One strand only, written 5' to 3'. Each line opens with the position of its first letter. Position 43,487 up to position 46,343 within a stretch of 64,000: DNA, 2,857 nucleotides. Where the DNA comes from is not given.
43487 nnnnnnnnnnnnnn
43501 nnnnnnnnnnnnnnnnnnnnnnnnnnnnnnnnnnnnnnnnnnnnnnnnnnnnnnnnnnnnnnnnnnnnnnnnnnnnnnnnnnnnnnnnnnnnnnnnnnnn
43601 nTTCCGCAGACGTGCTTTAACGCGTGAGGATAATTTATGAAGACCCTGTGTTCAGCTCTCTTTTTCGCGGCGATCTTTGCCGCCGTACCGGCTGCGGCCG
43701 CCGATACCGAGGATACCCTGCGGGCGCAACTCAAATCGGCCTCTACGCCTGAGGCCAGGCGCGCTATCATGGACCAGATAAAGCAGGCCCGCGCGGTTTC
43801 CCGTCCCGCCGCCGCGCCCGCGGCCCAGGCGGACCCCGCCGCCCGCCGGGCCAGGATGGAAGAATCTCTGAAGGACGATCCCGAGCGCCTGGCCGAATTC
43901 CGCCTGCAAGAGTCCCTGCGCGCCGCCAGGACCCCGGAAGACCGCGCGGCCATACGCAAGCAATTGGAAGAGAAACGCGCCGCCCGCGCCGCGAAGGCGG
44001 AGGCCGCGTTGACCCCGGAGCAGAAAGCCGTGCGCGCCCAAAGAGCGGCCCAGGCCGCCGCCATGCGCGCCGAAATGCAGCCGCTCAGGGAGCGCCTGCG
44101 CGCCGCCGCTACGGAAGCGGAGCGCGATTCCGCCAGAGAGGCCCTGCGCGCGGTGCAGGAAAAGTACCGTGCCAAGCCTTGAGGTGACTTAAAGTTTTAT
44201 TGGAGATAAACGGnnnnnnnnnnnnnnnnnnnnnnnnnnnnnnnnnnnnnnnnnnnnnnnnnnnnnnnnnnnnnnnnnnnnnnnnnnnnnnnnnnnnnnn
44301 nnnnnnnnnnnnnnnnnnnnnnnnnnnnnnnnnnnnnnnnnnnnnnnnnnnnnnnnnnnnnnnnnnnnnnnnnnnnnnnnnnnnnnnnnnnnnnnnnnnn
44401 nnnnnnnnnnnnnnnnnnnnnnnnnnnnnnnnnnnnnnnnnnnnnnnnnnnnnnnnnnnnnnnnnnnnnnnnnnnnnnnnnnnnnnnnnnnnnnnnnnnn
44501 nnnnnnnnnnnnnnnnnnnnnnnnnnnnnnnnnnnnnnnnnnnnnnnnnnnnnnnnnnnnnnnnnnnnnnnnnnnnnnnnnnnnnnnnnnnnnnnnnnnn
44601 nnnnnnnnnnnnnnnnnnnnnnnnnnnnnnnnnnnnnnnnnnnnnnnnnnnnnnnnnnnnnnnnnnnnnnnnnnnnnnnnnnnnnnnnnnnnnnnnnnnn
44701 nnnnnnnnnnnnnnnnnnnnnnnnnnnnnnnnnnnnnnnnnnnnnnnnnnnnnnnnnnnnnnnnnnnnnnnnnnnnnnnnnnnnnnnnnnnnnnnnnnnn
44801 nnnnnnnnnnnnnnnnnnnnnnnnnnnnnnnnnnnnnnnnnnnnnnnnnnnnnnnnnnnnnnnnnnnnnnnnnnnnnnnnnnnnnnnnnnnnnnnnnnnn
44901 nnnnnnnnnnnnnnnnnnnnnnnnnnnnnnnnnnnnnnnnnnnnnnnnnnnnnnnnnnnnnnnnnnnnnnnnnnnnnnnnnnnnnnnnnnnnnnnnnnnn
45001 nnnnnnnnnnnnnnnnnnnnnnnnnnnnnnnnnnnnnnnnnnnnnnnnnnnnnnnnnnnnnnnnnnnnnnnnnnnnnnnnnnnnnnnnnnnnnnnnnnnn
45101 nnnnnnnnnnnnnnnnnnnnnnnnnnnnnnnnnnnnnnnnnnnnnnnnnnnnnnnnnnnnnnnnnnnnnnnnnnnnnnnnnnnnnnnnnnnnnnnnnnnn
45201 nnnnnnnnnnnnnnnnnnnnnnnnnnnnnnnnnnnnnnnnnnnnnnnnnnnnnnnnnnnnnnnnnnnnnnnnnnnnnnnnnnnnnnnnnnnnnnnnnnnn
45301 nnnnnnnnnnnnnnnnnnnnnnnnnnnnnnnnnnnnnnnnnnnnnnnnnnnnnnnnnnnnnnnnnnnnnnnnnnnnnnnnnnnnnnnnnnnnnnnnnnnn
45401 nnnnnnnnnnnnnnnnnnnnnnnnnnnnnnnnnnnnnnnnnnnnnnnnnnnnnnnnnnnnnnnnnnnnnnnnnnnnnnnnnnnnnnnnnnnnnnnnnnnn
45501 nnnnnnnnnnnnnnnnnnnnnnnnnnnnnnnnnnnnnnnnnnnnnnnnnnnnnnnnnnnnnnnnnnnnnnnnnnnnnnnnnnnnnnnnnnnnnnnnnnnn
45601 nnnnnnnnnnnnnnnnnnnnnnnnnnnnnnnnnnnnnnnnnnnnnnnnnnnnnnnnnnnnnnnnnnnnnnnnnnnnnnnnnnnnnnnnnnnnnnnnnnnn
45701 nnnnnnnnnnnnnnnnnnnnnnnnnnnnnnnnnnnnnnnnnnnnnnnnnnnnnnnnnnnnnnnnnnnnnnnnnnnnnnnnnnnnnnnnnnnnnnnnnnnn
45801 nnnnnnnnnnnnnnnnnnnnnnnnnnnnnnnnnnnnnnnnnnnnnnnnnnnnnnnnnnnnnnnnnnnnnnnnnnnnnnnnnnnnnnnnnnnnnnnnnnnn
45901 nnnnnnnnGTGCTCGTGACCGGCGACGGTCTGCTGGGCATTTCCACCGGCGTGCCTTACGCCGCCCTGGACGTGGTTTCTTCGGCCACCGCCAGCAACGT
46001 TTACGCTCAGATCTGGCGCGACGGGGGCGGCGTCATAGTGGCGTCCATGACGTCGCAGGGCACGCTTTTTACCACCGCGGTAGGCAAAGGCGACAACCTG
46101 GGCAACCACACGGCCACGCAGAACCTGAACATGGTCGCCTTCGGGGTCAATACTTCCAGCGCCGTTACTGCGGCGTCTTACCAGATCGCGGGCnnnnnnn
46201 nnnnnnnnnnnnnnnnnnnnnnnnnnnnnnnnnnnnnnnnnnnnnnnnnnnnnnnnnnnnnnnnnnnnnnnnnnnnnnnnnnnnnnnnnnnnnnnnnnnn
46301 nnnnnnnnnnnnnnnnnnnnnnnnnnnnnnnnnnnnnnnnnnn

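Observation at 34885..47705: Co-directional cluster of six secreted repeat proteins feeding into the giant gene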

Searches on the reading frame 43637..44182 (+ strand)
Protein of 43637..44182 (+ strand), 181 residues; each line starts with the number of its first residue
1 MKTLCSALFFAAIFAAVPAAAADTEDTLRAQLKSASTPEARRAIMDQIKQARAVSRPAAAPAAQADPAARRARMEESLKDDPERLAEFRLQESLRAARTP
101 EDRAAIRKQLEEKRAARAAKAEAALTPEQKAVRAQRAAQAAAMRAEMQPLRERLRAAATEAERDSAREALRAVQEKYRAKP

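Call 6: search_protein_families(library=pfam, proteins=[window:43637-44182:+], max_evalue=1)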
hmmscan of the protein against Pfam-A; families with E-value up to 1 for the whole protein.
window:43637-44182:+ (181 aa): 2 families
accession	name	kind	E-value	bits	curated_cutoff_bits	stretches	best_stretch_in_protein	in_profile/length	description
PF07862.16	Nif11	-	0.033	14.9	23.8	1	21-44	12-35/48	Nif11 domain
PF02932.22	Neur_chan_memb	-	0.55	10.9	28.1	1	27-136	83-186/233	Neurotransmitter-gated ion-channel transmembrane region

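Call 8: search_protein_families(library=ncbifam, proteins=[window:43637-44182:+], max_evalue=1)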
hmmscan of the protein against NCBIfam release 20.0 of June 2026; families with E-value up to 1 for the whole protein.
window:43637-44182:+ (181 aa): 1 family
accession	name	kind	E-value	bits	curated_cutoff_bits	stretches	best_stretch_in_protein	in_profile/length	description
TIGR03798.1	leader_Nif11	subfamily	0.021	15.1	32.3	1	23-45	14-36/68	Nif11-like leader peptide family RiPP precursor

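Call 9: search_protein_families(library=phrogs, proteins=[window:43637-44182:+], max_evalue=0.1)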
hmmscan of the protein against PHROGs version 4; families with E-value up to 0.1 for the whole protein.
window:43637-44182:+ (181 aa): 1 family
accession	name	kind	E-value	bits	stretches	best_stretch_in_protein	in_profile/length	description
phrog_23403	-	unknown function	0.094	13.4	0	89-94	12-17/23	-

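Call 69: search_solved_structures(query=window:43637-44179:+, max_evalue=10)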
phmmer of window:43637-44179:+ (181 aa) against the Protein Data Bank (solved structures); distinct sequences matched with E-value up to 10: 5.
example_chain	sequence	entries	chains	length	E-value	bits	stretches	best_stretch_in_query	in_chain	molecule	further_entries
7o3v_A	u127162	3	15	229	0.49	14.1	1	21-137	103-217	TrwJ protein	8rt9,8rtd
9jkq_R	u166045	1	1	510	0.6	13.8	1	1-96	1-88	Soluble cytochrome b562,Trace amine-associated receptor 1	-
3gie_A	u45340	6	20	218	1.6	12.4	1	70-146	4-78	Sensor histidine kinase desK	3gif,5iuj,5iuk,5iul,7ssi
8dys_A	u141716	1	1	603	4.2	11.1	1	29-126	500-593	Eukaryotic translation initiation factor 2A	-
3gig_A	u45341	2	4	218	4.8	10.9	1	70-145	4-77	Sensor histidine kinase desK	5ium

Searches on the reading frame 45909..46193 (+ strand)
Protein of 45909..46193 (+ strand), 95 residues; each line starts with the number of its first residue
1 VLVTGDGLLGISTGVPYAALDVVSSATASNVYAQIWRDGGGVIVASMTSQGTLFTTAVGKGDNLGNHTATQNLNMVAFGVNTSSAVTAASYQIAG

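Call 94: search_protein_representatives(protein=window:45909-46193:+)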
Query: 95 residues. Proteins with E-value up to 0.001 (for the whole library): 394; up to 1e-10: 190; up to 1e-30: 74. The best 150 are listed.
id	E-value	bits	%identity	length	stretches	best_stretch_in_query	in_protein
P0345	2.0e-158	528.6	53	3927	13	9-95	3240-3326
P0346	2.9e-122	413.2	52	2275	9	2-95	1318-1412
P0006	7.4e-114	386.4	55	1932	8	2-85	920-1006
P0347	4.0e-107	364.9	66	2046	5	1-85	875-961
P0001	5.5e-93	319.8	72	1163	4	2-95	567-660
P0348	5.7e-90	310.2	42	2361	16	7-92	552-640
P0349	5.9e-88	303.8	50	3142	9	2-95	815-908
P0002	4.5e-87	301.0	57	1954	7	1-85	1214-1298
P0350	6.6e-80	278.1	46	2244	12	5-80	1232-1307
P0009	7.3e-78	271.6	49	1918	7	2-89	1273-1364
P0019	7.5e-76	265.2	59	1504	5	2-95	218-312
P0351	2.5e-75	263.5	46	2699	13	1-94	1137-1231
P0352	5.9e-74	259.1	44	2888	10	2-88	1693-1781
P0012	1.8e-70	248.1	48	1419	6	1-95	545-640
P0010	1.4e-69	245.2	49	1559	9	2-86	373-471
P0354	2.7e-59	212.4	41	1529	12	7-89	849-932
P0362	3.7e-47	173.7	41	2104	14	7-89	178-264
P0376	7.4e-39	147.2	39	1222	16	34-90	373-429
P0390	2.7e-31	123.1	50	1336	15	59-90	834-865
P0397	1.1e-28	114.7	47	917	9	57-84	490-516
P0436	8.8e-18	80.0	42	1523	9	48-90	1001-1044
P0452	7.7e-15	70.6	46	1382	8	57-93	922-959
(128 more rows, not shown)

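Call 95: list_cluster_members(proteins=[P0345, P0348, P0351, P0354, P0362, P0376, P0390, P0397, P0436, P0452])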
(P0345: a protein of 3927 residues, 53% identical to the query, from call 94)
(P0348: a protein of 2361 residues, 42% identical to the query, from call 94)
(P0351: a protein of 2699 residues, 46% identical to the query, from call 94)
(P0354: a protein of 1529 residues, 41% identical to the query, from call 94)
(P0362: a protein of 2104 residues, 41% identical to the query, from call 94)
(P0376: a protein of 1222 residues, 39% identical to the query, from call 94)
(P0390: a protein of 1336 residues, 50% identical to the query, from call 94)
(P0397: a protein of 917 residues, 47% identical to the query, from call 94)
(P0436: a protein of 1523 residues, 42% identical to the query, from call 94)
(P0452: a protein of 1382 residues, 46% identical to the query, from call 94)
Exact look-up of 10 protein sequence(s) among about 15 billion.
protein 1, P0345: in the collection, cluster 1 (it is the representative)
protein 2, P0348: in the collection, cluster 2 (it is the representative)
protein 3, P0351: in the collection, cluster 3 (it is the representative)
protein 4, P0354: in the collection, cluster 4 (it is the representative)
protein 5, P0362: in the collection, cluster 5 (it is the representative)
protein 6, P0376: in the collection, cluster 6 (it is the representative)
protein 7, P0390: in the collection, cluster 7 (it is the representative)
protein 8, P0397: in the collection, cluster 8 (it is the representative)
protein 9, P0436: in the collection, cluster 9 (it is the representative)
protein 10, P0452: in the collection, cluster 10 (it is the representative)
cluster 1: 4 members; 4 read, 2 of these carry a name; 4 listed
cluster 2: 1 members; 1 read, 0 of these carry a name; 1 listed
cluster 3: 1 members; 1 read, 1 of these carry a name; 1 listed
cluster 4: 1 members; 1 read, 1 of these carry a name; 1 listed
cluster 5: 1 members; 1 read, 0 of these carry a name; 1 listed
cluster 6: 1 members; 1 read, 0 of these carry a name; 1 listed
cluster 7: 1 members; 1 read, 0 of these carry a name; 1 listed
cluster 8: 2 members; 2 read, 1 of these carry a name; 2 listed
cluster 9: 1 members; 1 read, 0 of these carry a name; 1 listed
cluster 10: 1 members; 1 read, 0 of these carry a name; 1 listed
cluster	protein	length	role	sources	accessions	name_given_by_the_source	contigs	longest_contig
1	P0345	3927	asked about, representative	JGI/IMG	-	-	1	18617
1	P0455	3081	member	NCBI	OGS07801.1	MAG: hypothetical protein A2270_00935, partial [Elusimicrobia bacterium ...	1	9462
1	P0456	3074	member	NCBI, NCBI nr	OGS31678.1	MAG: hypothetical protein A2218_07795 [Elusimicrobia bacterium RIFOXYA2_FULL_53_38]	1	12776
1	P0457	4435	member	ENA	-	-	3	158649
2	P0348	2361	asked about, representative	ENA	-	-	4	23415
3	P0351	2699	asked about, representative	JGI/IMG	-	hypothetical protein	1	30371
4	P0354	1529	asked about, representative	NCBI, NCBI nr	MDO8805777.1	MAG: hypothetical protein Q7R35_15260, partial [Elusimicrobiota bacterium] | hypothetical protein [Elusimicrobiota bacterium]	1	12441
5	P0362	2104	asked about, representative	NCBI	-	-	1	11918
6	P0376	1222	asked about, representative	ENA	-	-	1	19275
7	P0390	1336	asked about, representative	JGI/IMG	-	-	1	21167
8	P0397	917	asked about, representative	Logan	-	-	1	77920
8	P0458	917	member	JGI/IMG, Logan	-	hypothetical protein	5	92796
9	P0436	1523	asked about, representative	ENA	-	-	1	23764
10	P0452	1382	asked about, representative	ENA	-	-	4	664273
